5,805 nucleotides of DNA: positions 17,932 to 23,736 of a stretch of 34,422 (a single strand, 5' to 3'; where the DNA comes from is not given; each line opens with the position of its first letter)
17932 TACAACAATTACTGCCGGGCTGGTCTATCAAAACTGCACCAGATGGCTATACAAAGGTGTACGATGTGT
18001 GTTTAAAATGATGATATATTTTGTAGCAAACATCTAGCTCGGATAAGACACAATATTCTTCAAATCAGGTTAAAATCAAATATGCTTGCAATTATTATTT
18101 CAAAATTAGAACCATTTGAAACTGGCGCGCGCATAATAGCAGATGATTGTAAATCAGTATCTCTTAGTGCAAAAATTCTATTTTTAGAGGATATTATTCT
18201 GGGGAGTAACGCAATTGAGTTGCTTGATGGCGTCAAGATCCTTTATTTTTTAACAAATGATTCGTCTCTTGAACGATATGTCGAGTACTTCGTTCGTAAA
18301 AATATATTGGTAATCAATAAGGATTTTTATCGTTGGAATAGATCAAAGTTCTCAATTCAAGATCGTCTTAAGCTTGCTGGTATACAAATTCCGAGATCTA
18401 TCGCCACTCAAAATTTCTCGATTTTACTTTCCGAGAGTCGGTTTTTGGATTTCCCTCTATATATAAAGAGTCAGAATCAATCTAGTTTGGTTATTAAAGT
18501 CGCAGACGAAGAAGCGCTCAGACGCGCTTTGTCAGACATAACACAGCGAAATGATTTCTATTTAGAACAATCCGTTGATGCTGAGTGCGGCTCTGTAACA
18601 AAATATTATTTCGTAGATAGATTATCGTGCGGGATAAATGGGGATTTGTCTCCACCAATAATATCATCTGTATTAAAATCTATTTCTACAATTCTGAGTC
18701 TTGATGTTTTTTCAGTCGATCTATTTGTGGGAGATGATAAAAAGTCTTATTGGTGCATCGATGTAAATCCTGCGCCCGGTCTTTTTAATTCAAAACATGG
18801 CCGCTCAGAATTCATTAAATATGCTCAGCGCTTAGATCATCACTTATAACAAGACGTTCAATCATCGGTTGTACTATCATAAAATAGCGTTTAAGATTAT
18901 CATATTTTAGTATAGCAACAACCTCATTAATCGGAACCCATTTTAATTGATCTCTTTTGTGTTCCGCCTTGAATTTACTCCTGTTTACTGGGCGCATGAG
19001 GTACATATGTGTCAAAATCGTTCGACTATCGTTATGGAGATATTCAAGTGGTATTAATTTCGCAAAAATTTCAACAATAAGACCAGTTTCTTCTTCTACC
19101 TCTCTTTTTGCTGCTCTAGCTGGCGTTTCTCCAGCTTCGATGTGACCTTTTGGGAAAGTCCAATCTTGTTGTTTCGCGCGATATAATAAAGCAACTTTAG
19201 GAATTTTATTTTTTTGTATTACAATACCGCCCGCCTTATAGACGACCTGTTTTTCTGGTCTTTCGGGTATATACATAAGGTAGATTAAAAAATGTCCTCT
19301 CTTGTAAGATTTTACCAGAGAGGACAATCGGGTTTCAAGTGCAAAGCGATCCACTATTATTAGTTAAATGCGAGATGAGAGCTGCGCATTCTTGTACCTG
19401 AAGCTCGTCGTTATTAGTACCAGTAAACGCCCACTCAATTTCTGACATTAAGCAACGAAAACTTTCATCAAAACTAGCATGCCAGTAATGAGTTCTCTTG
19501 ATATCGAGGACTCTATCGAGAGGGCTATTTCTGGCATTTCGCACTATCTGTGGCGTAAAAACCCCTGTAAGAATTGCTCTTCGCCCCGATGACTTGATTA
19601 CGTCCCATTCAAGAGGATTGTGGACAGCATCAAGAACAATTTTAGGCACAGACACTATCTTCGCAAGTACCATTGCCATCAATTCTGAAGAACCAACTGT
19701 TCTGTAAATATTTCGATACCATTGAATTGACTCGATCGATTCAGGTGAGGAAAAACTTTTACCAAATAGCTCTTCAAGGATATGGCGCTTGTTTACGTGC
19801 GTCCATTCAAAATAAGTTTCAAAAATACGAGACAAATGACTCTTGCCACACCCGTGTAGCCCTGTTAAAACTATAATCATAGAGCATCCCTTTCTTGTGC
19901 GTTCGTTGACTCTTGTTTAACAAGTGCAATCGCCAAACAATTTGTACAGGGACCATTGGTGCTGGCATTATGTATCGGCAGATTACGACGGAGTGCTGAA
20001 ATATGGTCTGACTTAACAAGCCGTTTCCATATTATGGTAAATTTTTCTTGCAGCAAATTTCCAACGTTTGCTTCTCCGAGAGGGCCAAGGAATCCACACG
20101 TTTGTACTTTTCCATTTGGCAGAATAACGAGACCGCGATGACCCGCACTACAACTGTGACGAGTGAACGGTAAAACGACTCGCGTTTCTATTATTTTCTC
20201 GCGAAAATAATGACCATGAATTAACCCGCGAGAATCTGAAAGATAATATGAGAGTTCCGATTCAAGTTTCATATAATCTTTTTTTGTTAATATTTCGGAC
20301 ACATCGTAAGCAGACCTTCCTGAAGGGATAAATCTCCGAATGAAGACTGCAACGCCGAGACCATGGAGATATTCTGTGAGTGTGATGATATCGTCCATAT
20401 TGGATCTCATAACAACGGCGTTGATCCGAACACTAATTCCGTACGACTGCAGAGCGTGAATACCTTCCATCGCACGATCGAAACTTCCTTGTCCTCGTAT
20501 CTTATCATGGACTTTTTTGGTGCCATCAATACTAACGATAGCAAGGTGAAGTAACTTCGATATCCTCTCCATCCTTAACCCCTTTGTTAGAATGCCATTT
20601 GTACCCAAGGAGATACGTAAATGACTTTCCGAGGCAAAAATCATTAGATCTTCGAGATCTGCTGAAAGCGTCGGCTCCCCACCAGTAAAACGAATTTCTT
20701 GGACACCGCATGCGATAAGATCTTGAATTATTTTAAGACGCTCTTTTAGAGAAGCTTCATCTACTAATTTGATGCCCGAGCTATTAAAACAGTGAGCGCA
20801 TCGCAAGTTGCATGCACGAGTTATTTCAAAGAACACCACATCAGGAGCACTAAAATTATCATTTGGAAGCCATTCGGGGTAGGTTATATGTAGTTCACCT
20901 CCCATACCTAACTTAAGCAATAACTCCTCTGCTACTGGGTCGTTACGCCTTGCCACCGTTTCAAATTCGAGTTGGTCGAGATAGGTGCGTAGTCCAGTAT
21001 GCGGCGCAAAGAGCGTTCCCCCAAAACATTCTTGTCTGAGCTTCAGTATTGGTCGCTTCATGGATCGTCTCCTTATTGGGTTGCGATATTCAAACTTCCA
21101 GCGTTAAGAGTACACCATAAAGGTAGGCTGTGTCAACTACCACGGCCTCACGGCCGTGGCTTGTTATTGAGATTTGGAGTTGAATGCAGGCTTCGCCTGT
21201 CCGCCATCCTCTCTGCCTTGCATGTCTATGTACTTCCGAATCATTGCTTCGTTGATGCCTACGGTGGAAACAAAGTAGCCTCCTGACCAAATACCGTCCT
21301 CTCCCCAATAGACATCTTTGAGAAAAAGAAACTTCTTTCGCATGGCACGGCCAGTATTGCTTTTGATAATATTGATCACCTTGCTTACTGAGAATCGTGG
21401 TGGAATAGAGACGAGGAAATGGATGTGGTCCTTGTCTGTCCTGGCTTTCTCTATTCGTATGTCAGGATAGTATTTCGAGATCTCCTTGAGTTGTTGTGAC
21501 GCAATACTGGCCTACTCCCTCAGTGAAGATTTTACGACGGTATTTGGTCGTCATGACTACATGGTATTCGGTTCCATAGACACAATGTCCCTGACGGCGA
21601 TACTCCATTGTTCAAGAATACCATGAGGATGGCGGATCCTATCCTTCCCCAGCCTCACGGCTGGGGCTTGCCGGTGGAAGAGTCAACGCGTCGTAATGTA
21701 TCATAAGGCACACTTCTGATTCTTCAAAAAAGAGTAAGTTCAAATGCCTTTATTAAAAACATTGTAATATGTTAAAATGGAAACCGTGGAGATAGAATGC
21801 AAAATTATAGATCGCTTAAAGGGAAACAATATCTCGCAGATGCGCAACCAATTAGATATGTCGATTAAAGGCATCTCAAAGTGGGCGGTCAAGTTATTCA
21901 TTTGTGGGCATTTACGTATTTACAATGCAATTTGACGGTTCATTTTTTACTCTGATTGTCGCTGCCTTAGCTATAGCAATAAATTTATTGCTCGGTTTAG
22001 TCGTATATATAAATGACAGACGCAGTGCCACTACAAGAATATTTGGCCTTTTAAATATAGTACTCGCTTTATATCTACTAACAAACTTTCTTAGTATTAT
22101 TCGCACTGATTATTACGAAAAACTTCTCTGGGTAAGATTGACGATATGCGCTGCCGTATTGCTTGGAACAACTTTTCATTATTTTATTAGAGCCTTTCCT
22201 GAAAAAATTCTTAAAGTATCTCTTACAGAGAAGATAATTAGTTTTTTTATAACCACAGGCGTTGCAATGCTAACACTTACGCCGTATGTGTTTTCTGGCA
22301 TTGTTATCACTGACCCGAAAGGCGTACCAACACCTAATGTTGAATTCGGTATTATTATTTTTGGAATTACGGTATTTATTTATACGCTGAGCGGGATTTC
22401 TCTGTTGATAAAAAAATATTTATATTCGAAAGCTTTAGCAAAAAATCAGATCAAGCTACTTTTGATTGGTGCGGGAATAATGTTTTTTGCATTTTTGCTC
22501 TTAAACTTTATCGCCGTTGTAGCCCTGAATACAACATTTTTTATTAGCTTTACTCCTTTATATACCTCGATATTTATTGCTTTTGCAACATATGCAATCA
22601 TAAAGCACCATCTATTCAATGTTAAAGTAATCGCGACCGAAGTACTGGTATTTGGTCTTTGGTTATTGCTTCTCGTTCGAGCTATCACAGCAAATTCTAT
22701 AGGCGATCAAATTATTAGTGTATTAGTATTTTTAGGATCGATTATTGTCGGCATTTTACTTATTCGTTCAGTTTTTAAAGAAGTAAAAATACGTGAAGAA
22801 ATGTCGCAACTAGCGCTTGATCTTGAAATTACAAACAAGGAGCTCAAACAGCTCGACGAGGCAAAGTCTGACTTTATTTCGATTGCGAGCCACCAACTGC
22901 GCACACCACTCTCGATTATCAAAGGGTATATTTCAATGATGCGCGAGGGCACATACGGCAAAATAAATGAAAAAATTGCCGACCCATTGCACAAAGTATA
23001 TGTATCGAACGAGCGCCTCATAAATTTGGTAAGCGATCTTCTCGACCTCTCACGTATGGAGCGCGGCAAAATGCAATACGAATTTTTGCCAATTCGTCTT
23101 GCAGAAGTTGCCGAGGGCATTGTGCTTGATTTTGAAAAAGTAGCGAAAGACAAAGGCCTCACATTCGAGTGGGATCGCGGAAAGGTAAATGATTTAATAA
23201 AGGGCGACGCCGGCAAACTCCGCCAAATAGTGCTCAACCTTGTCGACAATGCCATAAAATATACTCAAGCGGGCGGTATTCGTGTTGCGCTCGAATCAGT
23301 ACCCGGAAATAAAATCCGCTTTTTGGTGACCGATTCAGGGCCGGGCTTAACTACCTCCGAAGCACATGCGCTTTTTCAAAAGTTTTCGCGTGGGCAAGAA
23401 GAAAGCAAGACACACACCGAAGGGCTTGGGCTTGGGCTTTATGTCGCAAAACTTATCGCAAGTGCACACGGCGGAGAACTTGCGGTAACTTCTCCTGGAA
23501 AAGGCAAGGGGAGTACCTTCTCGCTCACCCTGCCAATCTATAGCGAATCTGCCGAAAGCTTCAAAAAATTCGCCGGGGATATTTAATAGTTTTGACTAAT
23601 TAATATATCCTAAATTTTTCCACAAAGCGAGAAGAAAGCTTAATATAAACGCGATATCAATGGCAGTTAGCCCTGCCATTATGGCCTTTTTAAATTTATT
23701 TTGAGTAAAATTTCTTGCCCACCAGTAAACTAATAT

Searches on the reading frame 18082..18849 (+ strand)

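Call 7: search_protein_families(library=pfam, proteins=[window:18082-18849:+], max_evalue=0.01)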
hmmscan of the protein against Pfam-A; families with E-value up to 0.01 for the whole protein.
window:18082-18849:+ (255 aa): 1 family
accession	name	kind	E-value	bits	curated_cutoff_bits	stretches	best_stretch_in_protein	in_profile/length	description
PF00398.26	RrnaAD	-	0.0062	16.1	24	1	63-124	64-130/263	Ribosomal RNA adenine dimethylase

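Call 54: search_protein_families(library=ncbifam, proteins=[window:18082-18849:+], max_evalue=0.001)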
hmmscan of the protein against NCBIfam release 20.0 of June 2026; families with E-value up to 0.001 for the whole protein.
window:18082-18849:+ (255 aa): 1 family
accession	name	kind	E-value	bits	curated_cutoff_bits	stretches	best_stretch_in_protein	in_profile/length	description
TIGR00768.1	rimK_fam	subfamily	9.6e-05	21.9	143.4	0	201-238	225-261/276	RimK family alpha-L-glutamate ligase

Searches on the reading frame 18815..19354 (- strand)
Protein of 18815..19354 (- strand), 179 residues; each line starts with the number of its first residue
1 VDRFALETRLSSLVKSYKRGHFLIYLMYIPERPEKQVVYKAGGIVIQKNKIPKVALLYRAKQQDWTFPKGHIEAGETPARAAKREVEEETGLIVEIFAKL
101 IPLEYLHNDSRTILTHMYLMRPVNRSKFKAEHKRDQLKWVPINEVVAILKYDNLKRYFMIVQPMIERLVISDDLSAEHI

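Call 7: search_protein_families(library=pfam, proteins=[window:18815-19354:-], max_evalue=0.01)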
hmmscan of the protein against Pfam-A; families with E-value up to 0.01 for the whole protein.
window:18815-19354:- (179 aa): 2 families
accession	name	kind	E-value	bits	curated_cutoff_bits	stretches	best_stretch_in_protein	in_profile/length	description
PF00293.34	NUDIX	-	2.1e-17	63.8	21.1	1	52-157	16-129/134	NUDIX domain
PF14815.12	NUDIX_4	-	0.00044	20.5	35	1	65-145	27-98/113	NUDIX domain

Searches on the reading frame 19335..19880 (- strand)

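Call 7: search_protein_families(library=pfam, proteins=[window:19335-19880:-], max_evalue=0.01)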
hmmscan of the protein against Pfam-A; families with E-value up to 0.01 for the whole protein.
window:19335-19880:- (181 aa): 1 family
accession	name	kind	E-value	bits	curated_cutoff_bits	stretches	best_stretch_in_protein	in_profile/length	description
PF13238.12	AAA_18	-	0.0077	17.1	29.4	0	3-28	1-25/128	AAA domain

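Call 54: search_protein_families(library=ncbifam, proteins=[window:19335-19880:-], max_evalue=0.001)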
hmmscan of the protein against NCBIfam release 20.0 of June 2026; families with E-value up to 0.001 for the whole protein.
window:19335-19880:- (181 aa): 2 families
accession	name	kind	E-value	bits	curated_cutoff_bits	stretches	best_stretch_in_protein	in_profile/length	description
NF040667.1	hom_kin_desulfo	exception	0.00025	21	197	1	3-43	3-43/163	homoserine kinase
NF006571.0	PRK09087.1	equivalog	0.00097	18.9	297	0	2-94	47-134/228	DnaA regulatory inactivator HdaA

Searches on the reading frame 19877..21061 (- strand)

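Call 7: search_protein_families(library=pfam, proteins=[window:19877-21061:-], max_evalue=0.01)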
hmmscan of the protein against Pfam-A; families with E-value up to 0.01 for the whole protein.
window:19877-21061:- (394 aa): 3 families
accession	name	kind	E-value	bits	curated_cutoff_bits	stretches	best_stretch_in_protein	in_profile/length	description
PF04055.27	Radical_SAM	-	1.8e-23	83.9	29.5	1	79-231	2-165/166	Radical SAM superfamily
PF13353.11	Fer4_12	-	1.6e-08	35.4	22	1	82-183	13-118/137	4Fe-4S single cluster domain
PF13186.11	SPASM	-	3.4e-05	24.5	21.5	1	304-375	1-66/67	Iron-sulfur cluster-binding domain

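Call 54: search_protein_families(library=ncbifam, proteins=[window:19877-21061:-], max_evalue=0.001)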
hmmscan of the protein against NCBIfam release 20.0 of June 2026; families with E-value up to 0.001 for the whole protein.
window:19877-21061:- (394 aa): 76 families (the best 25 are shown)
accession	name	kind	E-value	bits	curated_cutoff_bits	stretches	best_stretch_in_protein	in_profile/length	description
TIGR03962.1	mycofact_rSAM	equivalog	1.8e-37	129.3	265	1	70-379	8-307/339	mycofactocin radical SAM maturase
TIGR04055.1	rSAM_NirJ2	equivalog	3.9e-36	125.2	500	1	76-375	2-303/326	putative heme d1 biosynthesis radical SAM protein NirJ2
NF045574.1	sacti_mat_StsB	exception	2.4e-33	115.7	625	1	66-253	86-278/466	StsB family radical SAM/SPASM domain sactipeptide maturase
TIGR04545.1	rSAM_ahbD_hemeb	equivalog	3.1e-32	112.3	500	1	76-359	2-297/339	heme b synthase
NF050035.1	rSAM_WgK_link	exception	1.5e-30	106.4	650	1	69-273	4-212/367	radical SAM/SPASM peptide maturase WgkB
TIGR04053.2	TIGR04053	equivalog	2.9e-30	105.8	395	1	71-251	5-193/366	TIGR04053 family radical SAM/SPASM domain-containing protein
TIGR04546.1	rSAM_ahbC_deAc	equivalog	2.3e-29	102.4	650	1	74-262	39-231/390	12,18-didecarboxysiroheme deacetylase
TIGR04347.1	pseudo_SAM_Halo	equivalog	8.6e-29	101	525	1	74-256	38-223/390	TIGR04347 family pseudo-SAM/SPASM protein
TIGR04054.1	rSAM_NirJ1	equivalog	1.8e-28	99.2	650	1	74-260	36-226/387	putative heme d1 biosynthesis radical SAM protein NirJ1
TIGR04051.1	rSAM_NirJ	equivalog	3.8e-28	98.5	515.45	1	75-249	3-181/354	heme d1 biosynthesis radical SAM protein NirJ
TIGR03961.1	rSAM_PTO1314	hypoth_equivalog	5e-27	95.1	306.05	1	80-242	29-188/332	PTO1314 family radical SAM protein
TIGR04403.1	rSAM_skfB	equivalog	7.8e-26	90.8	300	1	78-322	108-348/402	sporulation killing factor system radical SAM maturase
TIGR04250.1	SCM_rSAM_ScmE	equivalog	1.3e-25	90.1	400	1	73-233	2-167/358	SynChlorMet cassette radical SAM/SPASM protein ScmE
TIGR02666.1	moaA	equivalog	1.3e-24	86.8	284.05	1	80-322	16-277/336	GTP 3',8-cyclase MoaA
NF049973.1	radical_Rv1681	equivalog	1.8e-24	86.3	380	1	83-239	81-241/326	Rv1681 family radical SAM protein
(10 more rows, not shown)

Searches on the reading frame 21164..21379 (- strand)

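Call 84: search_protein_families(library=pfam, proteins=[window:21164-21379:-], max_evalue=0.01)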
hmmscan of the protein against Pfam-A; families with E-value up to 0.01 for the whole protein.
window:21164-21379:- (71 aa): 1 family
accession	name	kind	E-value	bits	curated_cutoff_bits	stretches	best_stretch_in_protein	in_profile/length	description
PF01797.21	Y1_Tnp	-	1.3e-08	35.4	23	1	2-54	69-121/121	Transposase IS200 like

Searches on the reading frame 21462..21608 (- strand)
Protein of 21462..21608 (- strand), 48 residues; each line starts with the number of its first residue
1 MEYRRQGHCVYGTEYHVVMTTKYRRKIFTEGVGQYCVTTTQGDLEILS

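Call 84: search_protein_families(library=pfam, proteins=[window:21462-21608:-], max_evalue=0.01)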
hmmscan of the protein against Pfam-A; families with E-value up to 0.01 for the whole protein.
window:21462-21608:- (48 aa): 1 family
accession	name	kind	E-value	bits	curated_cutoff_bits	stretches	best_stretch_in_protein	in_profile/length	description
PF01797.21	Y1_Tnp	-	4.7e-05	23.9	23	1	9-37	1-29/121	Transposase IS200 like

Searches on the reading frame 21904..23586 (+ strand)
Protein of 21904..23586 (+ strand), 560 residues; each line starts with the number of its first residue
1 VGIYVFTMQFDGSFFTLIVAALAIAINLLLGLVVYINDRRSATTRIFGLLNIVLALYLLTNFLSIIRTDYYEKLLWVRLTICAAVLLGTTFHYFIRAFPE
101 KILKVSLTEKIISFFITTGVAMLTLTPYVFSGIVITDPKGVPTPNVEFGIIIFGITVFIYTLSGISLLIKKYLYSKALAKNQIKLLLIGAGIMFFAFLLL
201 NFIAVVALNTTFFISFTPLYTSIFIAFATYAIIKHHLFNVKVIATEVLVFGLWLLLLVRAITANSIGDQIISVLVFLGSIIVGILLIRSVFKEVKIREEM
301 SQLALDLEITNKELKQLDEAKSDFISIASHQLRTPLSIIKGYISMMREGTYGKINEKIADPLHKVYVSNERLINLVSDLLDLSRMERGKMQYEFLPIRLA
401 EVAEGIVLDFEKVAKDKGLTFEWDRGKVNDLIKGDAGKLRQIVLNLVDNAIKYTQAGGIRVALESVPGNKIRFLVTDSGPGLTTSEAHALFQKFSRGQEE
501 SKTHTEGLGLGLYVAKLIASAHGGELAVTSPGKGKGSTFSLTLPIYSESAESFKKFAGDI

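Call 7: search_protein_families(library=pfam, proteins=[window:21904-23586:+], max_evalue=0.01)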
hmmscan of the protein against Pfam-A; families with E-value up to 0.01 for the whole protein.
window:21904-23586:+ (560 aa): 5 families
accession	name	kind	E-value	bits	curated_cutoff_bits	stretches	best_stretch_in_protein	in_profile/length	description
PF02518.31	HATPase_c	-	7.9e-26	91.1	26.4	1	434-545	1-109/111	Histidine kinase-, DNA gyrase B-, and HSP90-like ATPase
PF00512.31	HisKA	-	3.2e-16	59.6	26.9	1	320-388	1-66/66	His Kinase A (phospho-acceptor) domain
PF16927.11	HisKA_7TM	-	2.5e-13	50.8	28.6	1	22-240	4-222/224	N-terminal 7TM region of histidine kinase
PF13589.12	HATPase_c_3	-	0.00011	22.6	25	1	441-547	5-109/137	Histidine kinase-, DNA gyrase B-, and HSP90-like ATPase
PF13581.12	HATPase_c_2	-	0.0033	17.9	27.4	0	437-513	30-105/127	Histidine kinase-like ATPase domain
